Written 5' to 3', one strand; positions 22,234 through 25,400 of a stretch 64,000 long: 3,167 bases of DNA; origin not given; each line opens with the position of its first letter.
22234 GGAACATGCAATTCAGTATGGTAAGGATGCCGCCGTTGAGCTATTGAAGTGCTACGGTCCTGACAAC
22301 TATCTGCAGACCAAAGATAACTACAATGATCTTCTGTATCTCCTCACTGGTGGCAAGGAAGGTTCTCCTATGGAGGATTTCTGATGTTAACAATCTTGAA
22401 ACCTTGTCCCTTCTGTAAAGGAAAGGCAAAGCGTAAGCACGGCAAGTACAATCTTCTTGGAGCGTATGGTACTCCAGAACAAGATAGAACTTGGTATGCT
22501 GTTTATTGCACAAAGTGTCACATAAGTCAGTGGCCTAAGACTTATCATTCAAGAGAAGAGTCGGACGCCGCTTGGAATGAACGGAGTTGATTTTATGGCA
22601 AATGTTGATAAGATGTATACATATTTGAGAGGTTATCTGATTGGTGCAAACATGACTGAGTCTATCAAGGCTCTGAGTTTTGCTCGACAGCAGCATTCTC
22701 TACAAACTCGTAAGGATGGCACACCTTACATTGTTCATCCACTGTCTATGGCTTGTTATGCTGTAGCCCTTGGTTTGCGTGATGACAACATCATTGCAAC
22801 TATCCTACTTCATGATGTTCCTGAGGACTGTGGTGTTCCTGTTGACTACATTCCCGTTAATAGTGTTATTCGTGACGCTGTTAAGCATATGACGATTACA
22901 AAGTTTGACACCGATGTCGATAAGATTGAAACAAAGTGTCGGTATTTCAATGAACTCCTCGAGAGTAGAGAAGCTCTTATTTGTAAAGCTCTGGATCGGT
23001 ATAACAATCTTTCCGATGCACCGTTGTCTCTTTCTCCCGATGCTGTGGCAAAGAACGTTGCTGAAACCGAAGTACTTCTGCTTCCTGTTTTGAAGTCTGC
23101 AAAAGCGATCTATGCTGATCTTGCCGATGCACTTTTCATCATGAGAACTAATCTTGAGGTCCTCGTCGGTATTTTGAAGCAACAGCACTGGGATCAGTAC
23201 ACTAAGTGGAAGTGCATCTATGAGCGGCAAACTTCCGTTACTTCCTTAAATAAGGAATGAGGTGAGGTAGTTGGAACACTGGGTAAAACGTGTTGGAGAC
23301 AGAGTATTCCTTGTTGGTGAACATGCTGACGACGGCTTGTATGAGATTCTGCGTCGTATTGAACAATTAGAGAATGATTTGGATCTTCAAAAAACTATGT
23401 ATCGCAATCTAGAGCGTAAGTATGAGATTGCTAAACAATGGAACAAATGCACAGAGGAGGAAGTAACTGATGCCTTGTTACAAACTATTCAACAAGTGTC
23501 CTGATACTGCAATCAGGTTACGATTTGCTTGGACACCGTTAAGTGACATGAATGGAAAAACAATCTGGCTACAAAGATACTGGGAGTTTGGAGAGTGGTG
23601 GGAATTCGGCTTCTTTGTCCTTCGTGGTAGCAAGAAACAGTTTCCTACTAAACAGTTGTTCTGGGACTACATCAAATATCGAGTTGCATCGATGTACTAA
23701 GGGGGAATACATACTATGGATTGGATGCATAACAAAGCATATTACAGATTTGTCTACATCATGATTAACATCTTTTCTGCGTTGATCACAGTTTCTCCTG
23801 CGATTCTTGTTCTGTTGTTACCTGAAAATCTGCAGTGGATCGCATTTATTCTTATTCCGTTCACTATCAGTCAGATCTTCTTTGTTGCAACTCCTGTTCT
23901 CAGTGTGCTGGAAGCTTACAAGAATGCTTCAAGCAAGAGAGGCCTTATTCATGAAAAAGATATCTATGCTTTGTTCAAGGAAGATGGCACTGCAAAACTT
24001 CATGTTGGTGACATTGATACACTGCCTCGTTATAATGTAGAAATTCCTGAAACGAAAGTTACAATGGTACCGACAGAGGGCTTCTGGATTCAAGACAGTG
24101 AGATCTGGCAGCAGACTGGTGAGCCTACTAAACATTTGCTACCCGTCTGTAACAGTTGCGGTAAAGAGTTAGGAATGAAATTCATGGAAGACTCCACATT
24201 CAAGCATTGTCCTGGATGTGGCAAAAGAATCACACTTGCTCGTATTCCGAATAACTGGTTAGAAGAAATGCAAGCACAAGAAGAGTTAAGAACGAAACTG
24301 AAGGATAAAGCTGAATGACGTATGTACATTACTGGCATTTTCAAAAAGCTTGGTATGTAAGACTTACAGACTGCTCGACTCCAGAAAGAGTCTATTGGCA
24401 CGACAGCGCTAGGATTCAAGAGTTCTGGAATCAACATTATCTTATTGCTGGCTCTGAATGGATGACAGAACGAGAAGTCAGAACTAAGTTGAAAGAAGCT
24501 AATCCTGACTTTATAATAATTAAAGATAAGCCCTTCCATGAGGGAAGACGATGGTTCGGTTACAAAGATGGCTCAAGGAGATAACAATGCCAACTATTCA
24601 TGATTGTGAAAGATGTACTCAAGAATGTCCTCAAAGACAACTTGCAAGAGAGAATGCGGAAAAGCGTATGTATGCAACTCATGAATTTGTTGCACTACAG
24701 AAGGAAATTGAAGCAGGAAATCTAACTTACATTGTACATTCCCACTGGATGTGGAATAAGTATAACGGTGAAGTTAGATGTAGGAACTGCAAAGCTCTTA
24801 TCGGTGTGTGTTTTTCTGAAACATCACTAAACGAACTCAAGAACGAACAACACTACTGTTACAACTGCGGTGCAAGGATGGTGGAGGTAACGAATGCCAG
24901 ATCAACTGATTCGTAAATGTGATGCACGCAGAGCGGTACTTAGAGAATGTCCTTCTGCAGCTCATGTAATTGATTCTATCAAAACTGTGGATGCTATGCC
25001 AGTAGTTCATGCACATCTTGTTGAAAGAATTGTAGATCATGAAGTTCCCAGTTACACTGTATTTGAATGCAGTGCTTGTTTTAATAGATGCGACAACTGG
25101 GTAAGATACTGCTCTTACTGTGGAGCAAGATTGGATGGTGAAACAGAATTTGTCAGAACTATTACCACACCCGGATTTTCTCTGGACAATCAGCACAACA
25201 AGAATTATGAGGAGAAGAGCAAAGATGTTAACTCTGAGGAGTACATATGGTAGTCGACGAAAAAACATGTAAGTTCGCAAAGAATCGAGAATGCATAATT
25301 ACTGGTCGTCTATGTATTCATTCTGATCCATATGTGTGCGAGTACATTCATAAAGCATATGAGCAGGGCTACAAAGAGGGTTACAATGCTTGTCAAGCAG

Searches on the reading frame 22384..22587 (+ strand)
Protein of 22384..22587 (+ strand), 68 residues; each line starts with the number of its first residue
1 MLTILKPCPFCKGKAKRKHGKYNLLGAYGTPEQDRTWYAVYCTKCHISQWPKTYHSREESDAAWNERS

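Call 22: search_protein_families(library=pfam, proteins=[window:22384-22587:+], max_evalue=0.1)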
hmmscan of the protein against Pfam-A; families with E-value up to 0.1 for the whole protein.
window:22384-22587:+ (68 aa): 2 families
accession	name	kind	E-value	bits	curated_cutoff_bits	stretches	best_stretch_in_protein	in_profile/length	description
PF14354.12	Lar_restr_allev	-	1.8e-05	25.3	28.6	1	5-67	3-57/58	Restriction alleviation protein Lar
PF03470.19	zf-XS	-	0.036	14.8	22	1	8-23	1-15/43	XS zinc finger domain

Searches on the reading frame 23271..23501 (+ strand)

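Call 22: search_protein_families(library=pfam, proteins=[window:23271-23501:+], max_evalue=0.1)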
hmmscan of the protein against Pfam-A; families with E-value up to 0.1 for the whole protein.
window:23271-23501:+ (77 aa): 2 families
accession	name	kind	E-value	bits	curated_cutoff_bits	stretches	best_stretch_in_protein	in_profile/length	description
PF17098.10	Wtap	-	0.019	15.3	35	1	29-66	112-149/155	WTAP/Mum2p family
PF11429.13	Colicin_D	-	0.039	14.7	25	1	39-74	2-35/84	Colicin D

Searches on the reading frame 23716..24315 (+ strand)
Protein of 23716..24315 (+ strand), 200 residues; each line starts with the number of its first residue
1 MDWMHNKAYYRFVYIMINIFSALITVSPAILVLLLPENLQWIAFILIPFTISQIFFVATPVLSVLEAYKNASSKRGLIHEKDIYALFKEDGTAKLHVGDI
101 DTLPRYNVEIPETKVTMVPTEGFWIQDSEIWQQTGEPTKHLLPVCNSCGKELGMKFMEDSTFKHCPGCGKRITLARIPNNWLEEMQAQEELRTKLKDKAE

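Call 22: search_protein_families(library=pfam, proteins=[window:23716-24315:+], max_evalue=0.1)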
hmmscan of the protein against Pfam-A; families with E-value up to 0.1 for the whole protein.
window:23716-24315:+ (200 aa): 7 families
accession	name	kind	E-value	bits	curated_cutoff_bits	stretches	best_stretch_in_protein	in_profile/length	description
PF14803.11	Zn_ribbon_Nudix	-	0.013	15.8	25.6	0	163-178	1-15/34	Nudix N-terminal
PF07295.17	DUF1451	-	0.021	15.4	26.1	1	133-170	104-139/146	Zinc-ribbon containing domain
PF24042.1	DUF7351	-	0.027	14.7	31.2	1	145-191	4-50/177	Domain of unknown function (DUF7351)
PF12773.13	DZR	-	0.049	14.2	27.3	1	144-173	14-35/45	Double zinc ribbon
PF04570.20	zf-FLZ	-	0.064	13.2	23.4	0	134-153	5-24/54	zinc-finger of the FCS-type, C2-C2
PF08772.16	Zn_ribbon_NOB1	-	0.071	13.7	24.9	0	144-186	10-46/72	Nin one binding (NOB1) Zn-ribbon like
PF07754.17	HVO_2753_ZBP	-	0.093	13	33.2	0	145-171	1-25/46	Small zinc finger protein HVO_2753-like, Zn-binding pocket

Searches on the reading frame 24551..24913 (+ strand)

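Call 22: search_protein_families(library=pfam, proteins=[window:24551-24913:+], max_evalue=0.1)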
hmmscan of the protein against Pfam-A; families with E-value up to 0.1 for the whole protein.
window:24551-24913:+ (121 aa): 6 families
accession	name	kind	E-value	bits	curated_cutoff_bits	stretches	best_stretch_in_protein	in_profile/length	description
PF09814.14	HECT_2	-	0.0013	18.1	22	1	35-92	158-224/369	HECT-like Ubiquitin-conjugating enzyme (E2)-binding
PF01641.26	SelR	-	0.005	17.2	24.9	1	47-107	54-110/116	SelR domain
PF10601.15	zf-LITAF-like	-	0.016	15.8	23.8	1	85-110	41-66/70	LITAF-like zinc ribbon domain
PF13237.11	Fer4_10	-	0.028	14.8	25.5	1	18-36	11-26/53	4Fe-4S dicluster domain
PF22973.2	GWD1_pHisD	-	0.034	14.2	27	1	75-114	66-105/115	Alpha-glucan water dikinase, phosphohistidine-like domain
PF13248.11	Zn_ribbon_3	-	0.088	12.8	27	0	98-110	14-26/26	zinc-ribbon domain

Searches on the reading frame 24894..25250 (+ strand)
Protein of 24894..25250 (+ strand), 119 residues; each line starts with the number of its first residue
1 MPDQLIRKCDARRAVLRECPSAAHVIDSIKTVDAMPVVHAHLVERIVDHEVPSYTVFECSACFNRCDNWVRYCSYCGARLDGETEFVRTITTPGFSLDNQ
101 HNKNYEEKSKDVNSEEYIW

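Call 22: search_protein_families(library=pfam, proteins=[window:24894-25250:+], max_evalue=0.1)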
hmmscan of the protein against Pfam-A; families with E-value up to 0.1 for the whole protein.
window:24894-25250:+ (119 aa): 1 family
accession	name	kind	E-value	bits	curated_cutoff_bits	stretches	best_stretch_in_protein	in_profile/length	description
PF12773.13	DZR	-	0.049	14.2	27.3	1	59-81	1-23/45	Double zinc ribbon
